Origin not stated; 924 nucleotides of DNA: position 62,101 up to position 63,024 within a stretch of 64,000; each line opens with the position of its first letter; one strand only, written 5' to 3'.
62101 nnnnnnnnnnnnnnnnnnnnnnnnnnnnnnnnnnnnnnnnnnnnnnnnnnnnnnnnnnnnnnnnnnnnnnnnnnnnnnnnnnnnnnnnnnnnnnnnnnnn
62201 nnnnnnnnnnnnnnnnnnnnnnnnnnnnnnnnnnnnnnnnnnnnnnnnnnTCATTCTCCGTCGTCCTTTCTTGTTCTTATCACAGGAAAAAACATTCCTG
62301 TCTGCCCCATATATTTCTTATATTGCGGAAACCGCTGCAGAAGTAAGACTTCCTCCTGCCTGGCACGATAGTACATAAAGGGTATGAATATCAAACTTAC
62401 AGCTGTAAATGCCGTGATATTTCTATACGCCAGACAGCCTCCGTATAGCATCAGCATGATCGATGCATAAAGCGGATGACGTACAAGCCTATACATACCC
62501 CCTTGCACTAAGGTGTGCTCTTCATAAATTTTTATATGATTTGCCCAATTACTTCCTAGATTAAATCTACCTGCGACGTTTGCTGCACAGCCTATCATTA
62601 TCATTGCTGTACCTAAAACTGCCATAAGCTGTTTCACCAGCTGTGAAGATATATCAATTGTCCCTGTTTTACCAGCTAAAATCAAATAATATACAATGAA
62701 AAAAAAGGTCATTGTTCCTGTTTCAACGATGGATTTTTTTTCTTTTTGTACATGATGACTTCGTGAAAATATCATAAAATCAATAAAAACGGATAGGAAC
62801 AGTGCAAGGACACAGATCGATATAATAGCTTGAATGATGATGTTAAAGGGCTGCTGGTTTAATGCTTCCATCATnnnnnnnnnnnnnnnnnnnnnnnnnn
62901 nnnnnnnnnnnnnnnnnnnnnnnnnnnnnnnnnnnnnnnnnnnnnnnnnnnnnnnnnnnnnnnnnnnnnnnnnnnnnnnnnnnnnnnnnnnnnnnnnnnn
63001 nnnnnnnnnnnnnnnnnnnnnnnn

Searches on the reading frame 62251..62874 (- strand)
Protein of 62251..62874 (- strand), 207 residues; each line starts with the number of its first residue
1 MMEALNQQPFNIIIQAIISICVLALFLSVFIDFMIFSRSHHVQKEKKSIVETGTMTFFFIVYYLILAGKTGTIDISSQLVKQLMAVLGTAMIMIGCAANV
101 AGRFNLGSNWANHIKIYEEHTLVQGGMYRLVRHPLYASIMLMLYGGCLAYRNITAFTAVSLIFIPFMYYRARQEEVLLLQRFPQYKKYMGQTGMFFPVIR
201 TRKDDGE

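Call 9: search_protein_families(library=pfam, proteins=[window:62251-62874:-])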
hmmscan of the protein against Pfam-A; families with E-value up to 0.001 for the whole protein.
window:62251-62874:- (207 aa): 2 families
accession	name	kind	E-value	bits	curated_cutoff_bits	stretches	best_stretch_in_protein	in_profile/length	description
PF04140.19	ICMT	-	2.1e-11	44.5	24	1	91-179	4-94/95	Isoprenylcysteine carboxyl methyltransferase (ICMT) family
PF04191.18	PEMT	-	5.9e-08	33.5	25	1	85-182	3-102/105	Phospholipid methyltransferase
